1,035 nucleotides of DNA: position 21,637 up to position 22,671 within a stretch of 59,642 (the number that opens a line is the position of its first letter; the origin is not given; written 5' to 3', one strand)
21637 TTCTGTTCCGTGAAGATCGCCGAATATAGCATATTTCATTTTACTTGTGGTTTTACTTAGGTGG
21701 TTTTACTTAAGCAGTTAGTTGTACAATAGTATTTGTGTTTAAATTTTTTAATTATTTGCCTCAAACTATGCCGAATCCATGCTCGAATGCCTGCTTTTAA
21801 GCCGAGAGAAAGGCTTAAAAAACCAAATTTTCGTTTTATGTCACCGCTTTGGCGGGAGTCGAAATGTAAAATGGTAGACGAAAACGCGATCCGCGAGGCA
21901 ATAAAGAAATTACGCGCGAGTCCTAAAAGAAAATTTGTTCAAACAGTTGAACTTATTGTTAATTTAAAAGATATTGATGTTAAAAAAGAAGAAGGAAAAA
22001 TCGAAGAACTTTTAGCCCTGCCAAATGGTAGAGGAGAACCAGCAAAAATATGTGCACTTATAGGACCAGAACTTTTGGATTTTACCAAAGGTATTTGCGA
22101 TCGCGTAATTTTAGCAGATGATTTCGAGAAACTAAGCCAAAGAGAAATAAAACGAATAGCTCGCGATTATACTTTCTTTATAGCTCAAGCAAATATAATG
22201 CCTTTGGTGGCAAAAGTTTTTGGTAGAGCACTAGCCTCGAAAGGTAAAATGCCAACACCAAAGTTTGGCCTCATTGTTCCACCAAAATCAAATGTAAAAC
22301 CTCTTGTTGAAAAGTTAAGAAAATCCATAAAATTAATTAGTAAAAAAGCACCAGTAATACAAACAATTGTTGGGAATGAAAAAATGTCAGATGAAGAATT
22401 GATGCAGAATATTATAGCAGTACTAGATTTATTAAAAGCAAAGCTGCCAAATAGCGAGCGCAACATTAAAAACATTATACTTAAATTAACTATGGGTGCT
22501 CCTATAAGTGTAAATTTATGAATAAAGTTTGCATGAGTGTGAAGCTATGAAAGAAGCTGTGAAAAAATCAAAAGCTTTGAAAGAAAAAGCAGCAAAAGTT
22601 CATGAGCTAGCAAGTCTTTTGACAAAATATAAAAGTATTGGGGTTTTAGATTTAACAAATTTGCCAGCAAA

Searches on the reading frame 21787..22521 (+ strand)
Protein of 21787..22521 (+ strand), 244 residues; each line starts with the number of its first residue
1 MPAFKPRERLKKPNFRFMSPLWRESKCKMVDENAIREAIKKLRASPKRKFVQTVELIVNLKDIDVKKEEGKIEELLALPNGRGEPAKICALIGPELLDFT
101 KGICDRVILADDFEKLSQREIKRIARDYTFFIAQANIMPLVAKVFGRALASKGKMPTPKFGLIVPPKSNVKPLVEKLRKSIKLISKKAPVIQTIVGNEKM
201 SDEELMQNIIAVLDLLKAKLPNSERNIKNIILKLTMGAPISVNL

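Call 56: search_protein_families(library=pfam, proteins=[window:21787-22521:+], max_evalue=0.001)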
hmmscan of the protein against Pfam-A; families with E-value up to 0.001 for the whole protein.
window:21787-22521:+ (244 aa): 1 family
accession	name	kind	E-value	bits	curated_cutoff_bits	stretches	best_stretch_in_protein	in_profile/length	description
PF00687.26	Ribosomal_L1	-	9.1e-40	136.8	32.2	1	42-237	1-197/198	Ribosomal protein L1p/L10e family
